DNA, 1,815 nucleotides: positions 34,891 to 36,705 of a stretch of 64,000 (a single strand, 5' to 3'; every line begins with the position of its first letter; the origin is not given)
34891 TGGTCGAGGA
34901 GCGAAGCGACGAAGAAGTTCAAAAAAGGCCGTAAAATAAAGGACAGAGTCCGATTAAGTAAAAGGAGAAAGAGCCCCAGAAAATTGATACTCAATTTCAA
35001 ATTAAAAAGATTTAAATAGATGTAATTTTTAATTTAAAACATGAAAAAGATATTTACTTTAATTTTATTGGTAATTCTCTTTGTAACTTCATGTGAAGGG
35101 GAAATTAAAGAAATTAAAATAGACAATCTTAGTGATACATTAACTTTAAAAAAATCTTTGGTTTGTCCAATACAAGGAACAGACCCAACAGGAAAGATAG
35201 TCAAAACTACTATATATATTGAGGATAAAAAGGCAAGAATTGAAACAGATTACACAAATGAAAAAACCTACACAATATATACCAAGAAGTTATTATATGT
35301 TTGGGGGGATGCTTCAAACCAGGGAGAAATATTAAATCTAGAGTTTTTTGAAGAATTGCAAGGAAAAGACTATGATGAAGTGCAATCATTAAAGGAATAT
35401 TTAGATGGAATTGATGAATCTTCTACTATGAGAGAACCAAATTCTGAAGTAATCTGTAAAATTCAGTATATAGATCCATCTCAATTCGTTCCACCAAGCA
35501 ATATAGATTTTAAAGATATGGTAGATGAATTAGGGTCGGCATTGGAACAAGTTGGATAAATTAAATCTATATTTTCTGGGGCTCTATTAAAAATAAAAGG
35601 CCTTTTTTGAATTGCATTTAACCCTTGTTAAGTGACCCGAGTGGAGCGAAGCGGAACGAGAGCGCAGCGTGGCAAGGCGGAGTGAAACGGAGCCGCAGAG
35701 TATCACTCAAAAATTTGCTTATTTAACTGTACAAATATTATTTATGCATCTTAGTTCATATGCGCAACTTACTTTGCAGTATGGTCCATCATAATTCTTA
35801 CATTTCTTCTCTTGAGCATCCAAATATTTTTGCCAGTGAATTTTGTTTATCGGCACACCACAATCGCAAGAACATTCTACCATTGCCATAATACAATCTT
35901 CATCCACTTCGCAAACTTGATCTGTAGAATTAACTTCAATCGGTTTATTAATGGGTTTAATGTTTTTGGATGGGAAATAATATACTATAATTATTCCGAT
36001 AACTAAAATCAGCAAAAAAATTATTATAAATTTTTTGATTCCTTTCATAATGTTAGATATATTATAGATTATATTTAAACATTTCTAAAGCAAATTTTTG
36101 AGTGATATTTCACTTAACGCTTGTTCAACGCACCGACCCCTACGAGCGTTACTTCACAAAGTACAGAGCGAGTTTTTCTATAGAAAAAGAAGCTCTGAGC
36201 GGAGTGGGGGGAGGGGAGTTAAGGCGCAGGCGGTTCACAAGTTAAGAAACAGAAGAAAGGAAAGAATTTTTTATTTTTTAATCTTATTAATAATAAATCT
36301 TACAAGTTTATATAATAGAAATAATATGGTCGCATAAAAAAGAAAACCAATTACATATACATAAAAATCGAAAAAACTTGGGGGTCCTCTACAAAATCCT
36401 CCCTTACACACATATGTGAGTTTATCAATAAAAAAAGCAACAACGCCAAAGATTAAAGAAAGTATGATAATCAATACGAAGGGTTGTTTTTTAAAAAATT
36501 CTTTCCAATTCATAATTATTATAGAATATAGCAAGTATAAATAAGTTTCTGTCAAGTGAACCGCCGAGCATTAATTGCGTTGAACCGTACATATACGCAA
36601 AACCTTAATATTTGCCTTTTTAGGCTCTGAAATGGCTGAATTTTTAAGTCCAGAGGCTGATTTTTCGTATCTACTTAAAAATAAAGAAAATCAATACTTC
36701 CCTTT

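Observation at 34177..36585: Integron-like array of five small-gene cassettes, each bracketed by its own inverted repeat and joined by directly repeated core sites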

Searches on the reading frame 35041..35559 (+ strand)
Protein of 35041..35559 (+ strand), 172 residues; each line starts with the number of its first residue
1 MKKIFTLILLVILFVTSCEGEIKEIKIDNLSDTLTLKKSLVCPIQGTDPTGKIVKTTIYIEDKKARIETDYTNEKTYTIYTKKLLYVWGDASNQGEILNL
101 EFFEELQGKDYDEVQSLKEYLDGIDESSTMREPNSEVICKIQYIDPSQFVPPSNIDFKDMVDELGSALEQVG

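Call 16: search_protein_families(library=pfam, proteins=[window:35041-35559:+], max_evalue=0.01)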
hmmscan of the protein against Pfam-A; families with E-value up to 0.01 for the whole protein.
window:35041-35559:+ (172 aa): 0 families

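Call 25: find_homologous_proteins(query=window:35041-35559:+, max_evalue=0.001)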
Query window:35041-35559:+ (172 aa): 2 proteins with E <= 0.001 among 283 candidates.
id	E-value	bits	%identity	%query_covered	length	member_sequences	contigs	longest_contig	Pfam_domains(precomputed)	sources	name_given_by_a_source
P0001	1.5e-106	372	100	100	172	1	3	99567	-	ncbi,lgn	-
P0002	7.9e-70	252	89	77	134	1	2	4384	-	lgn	-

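Call 26: find_encoding_contigs(protein=P0002, flank=10000, max_places=10)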
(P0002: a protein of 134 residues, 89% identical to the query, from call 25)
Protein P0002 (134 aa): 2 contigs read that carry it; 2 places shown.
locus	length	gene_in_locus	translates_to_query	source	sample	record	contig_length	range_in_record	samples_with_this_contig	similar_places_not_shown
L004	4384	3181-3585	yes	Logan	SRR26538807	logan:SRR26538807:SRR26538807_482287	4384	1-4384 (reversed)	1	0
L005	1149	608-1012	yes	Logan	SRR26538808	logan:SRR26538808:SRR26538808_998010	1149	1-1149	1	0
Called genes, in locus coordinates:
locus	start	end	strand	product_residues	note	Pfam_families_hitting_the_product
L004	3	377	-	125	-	?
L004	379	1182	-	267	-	-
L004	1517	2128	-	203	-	-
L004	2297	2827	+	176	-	-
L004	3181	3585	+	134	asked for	-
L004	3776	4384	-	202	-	?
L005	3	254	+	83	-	?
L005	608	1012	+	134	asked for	-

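Call 27: find_encoding_contigs(protein=P0001, flank=10000, max_places=10)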
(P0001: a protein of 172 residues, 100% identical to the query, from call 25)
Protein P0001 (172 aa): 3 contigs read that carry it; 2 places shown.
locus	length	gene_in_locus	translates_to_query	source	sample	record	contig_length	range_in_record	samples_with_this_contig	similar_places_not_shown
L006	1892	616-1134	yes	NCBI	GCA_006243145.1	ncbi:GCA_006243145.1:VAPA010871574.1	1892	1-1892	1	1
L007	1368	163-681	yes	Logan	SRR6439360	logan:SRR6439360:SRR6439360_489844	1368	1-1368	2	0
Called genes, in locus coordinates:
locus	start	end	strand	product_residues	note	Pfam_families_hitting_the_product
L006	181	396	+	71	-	-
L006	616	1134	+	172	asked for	-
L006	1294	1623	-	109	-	-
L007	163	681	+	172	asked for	-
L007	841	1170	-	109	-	-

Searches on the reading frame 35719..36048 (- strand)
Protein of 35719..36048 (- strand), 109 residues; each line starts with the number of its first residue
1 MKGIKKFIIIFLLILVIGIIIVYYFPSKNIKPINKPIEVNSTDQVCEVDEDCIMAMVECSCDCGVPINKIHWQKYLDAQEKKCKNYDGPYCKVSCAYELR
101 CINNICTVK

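Call 16: search_protein_families(library=pfam, proteins=[window:35719-36048:-], max_evalue=0.01)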
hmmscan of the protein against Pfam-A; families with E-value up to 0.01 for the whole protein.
window:35719-36048:- (109 aa): 0 families

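Call 32: find_homologous_proteins(query=window:35719-36048:-, max_evalue=0.001)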
Query window:35719-36048:- (109 aa): 9 proteins with E <= 0.001 among 34 candidates.
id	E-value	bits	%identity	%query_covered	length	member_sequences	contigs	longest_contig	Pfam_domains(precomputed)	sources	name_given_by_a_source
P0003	1.5e-67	243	100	100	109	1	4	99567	-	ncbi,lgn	-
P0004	1.9e-39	152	63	100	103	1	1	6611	-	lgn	-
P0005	1.7e-38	149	65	98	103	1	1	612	-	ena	-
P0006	2.5e-37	145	64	98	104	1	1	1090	-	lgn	-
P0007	2.1e-34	136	63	98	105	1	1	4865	-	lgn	-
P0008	5.7e-34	134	66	86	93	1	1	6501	-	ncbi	-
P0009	2.2e-33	133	60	98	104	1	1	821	-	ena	-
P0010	9.8e-33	130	82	62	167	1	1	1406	-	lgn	-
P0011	6.5e-28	115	66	67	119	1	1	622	-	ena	-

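Call 33: find_encoding_contigs(protein=P0004, flank=10000, max_places=4)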
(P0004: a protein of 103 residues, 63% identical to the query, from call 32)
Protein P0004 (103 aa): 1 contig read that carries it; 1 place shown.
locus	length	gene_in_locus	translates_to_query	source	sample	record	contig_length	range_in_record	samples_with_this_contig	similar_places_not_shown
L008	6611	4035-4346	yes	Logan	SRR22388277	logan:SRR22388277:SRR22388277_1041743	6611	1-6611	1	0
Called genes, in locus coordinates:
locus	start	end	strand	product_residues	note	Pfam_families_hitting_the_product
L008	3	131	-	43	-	?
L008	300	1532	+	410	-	-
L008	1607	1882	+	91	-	PF01022:HTH_5, PF12840:HTH_20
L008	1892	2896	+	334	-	PF03599:CdhD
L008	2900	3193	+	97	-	PF25160:LdpA_Fe-S-bd (weak), PF00037:Fer4, PF12797:Fer4_2 (weak), PF13237:Fer4_10, PF12837:Fer4_6, PF12838:Fer4_7, PF13187:Fer4_9, PF00037:Fer4 (weak), +4 more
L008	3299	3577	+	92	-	PF01909:NTP_transf_2 (weak), PF18765:Polbeta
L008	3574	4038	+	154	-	PF20797:HepT-like_2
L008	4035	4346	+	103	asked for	-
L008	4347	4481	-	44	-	-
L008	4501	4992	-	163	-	PF19502:DUF6036 (weak)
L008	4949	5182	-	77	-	-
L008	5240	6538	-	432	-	PF00202:Aminotran_3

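Call 34: find_encoding_contigs(protein=P0007, flank=10000, max_places=4)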
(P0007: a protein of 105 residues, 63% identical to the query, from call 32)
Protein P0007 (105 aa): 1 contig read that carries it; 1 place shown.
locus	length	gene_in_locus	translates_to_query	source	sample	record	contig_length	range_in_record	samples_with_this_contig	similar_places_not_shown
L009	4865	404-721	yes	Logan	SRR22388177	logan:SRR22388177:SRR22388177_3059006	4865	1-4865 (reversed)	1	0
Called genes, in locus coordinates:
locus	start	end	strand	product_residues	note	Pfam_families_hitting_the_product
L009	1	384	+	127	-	?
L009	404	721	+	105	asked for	-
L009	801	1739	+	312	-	PF02661:Fic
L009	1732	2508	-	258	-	PF00557:Peptidase_M24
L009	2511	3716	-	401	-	PF02073:Peptidase_M29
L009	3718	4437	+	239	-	PF08713:DNA_alkylation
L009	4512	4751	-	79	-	-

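Call 35: find_encoding_contigs(protein=P0008, flank=10000, max_places=4)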
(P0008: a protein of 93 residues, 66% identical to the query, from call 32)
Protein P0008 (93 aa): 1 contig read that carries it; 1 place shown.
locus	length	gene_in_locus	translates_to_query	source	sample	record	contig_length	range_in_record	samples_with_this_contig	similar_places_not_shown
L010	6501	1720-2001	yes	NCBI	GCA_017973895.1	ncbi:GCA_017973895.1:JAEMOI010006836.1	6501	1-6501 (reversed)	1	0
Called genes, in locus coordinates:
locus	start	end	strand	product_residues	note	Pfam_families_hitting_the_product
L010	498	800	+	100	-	-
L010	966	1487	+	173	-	-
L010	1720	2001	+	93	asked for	-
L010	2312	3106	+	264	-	PF01555:N6_N4_Mtase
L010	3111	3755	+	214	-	PF02976:MutH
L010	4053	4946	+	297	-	-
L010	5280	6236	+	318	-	PF13644:DKNYY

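Call 36: find_encoding_contigs(protein=P0010, flank=10000, max_places=4)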
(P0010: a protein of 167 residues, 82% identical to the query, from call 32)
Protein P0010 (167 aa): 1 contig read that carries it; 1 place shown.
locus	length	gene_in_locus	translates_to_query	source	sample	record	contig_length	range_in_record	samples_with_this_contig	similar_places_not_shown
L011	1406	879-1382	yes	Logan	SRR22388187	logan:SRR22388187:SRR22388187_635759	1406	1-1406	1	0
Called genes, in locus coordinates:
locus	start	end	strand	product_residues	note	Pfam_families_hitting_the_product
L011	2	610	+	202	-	?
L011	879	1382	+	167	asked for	-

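Call 46: find_related_loci(query=A1, collection=metagenome_contigs, flank=3000)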
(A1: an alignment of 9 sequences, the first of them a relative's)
Query A1 (109 aa) in metagenome_contigs; peptide patterns used: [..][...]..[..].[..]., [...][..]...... (x = any residue, [..] = any of these).
147 stretches matched a pattern; 10 encode a relative of the query (tblastn E <= 1e-3); 10 distinct loci.
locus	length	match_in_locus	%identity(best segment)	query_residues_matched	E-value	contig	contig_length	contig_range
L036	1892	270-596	100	1-109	2e-72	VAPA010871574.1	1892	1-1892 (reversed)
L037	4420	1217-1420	75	42-109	7e-35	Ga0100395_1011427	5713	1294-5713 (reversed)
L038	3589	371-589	74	36-109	4e-34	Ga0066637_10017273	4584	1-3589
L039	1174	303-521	74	36-109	7e-35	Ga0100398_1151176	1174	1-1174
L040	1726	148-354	74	41-109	3e-33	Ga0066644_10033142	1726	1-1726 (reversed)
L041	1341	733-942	64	37-106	2e-29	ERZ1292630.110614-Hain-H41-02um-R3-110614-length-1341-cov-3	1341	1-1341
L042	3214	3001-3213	61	33-103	8e-28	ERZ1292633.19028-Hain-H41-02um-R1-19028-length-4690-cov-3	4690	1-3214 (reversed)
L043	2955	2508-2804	42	10-109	3e-24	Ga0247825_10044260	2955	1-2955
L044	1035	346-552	41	38-106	3e-17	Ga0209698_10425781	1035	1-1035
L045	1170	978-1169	34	24-85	4e-10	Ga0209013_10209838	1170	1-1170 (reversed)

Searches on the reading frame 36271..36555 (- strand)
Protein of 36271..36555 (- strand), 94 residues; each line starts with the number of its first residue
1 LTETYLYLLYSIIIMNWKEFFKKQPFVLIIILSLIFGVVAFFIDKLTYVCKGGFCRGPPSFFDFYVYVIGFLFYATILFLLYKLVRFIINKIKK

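Call 16: search_protein_families(library=pfam, proteins=[window:36271-36555:-], max_evalue=0.01)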
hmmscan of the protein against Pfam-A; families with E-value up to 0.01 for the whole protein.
window:36271-36555:- (94 aa): 0 families

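Call 54: find_encoding_contigs(protein=window:36271-36555:-, flank=5000, max_places=10)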
Protein window:36271-36555:- (94 aa): no gene with exactly this product is on record in the collection.

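Call 56: find_encoding_contigs(protein=window:36271-36513:-, flank=5000, max_places=10)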
Protein window:36271-36513:- (80 aa): no gene with exactly this product is on record in the collection.
